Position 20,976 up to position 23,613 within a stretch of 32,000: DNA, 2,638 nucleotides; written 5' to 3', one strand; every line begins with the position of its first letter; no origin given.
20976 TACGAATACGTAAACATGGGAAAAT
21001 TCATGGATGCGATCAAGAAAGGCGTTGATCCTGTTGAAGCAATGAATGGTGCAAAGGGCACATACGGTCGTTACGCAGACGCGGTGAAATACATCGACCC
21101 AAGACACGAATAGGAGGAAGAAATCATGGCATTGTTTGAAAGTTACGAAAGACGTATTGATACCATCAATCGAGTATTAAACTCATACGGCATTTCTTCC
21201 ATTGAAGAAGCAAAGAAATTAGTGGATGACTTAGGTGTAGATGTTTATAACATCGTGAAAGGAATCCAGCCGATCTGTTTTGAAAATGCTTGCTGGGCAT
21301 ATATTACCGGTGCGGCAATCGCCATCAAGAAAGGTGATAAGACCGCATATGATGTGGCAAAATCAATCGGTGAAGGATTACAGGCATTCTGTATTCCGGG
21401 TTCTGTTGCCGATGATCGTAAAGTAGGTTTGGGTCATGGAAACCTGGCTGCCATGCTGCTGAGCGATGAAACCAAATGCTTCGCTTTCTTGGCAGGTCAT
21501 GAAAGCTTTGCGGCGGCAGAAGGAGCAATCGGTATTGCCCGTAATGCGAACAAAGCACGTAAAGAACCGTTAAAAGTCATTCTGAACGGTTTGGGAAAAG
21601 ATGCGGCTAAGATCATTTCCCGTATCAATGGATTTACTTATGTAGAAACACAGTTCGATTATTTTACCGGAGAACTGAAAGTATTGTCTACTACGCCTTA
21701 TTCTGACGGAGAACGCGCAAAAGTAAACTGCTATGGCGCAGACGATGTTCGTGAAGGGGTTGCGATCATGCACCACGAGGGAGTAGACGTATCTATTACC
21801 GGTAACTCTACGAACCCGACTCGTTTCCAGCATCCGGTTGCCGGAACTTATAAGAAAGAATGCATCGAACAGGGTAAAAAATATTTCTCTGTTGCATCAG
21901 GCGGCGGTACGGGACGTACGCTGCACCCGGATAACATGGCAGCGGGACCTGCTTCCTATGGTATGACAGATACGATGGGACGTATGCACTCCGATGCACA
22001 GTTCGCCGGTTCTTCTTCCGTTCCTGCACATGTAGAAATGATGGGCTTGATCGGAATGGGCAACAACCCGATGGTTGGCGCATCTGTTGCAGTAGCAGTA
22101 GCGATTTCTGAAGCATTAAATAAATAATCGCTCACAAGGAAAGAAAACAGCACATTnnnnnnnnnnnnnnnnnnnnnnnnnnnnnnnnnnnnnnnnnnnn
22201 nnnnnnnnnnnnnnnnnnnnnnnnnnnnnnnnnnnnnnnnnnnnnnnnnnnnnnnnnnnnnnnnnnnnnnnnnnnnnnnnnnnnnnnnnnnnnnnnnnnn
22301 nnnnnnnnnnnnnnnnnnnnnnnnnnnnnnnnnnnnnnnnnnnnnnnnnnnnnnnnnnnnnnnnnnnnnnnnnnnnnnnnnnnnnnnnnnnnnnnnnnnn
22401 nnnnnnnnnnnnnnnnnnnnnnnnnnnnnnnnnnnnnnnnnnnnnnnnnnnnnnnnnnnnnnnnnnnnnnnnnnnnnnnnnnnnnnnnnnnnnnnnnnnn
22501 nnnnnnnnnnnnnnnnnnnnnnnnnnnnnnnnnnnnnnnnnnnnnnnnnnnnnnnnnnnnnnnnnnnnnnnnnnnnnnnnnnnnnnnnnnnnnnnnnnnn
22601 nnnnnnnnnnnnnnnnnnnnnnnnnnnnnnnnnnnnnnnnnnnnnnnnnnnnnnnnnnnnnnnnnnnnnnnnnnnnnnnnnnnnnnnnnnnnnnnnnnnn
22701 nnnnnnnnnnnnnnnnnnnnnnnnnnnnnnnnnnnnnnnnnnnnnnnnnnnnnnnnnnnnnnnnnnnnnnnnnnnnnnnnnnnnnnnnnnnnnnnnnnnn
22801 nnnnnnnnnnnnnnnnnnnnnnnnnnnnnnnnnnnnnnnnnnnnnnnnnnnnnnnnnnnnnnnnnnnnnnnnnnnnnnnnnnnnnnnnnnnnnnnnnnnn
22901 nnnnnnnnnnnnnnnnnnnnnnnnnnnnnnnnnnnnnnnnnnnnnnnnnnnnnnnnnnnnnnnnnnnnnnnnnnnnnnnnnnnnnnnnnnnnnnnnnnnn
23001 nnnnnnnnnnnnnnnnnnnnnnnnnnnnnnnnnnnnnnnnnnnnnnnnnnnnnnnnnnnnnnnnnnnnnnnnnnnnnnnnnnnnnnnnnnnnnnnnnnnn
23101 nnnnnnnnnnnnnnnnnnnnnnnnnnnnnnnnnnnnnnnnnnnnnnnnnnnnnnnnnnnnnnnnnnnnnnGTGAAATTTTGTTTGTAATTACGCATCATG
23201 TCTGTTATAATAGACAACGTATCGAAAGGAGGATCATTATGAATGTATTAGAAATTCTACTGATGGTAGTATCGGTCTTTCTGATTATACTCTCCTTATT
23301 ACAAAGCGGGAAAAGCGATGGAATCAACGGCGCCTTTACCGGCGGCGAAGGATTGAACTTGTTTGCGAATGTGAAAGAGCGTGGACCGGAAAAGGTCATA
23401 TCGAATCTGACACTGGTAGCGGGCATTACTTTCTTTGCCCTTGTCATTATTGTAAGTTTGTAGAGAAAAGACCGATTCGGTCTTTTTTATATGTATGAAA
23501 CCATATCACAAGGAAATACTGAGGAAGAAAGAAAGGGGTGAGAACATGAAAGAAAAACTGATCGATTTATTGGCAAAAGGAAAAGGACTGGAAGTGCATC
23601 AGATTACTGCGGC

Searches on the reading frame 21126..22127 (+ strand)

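Call 6: search_protein_families(library=pfam, proteins=[window:21126-22127:+], max_evalue=0.01)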
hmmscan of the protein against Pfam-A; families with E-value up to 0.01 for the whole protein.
window:21126-22127:+ (333 aa): 1 family
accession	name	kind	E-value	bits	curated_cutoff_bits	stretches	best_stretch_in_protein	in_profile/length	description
PF14057.11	GGGtGRT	-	1.2e-196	652.6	27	1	4-330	1-327/327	GGGtGRT protein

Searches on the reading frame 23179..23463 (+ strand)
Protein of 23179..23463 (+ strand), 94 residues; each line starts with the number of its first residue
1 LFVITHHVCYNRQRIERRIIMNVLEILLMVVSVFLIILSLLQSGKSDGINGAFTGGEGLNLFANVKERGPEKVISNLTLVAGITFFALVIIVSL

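Call 6: search_protein_families(library=pfam, proteins=[window:23179-23463:+], max_evalue=0.01)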
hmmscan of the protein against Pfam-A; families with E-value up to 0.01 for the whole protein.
window:23179-23463:+ (94 aa): 1 family
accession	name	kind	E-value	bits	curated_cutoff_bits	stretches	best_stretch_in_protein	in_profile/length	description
PF03840.19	SecG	-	5.1e-17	62.2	29.2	1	23-93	1-68/70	Preprotein translocase SecG subunit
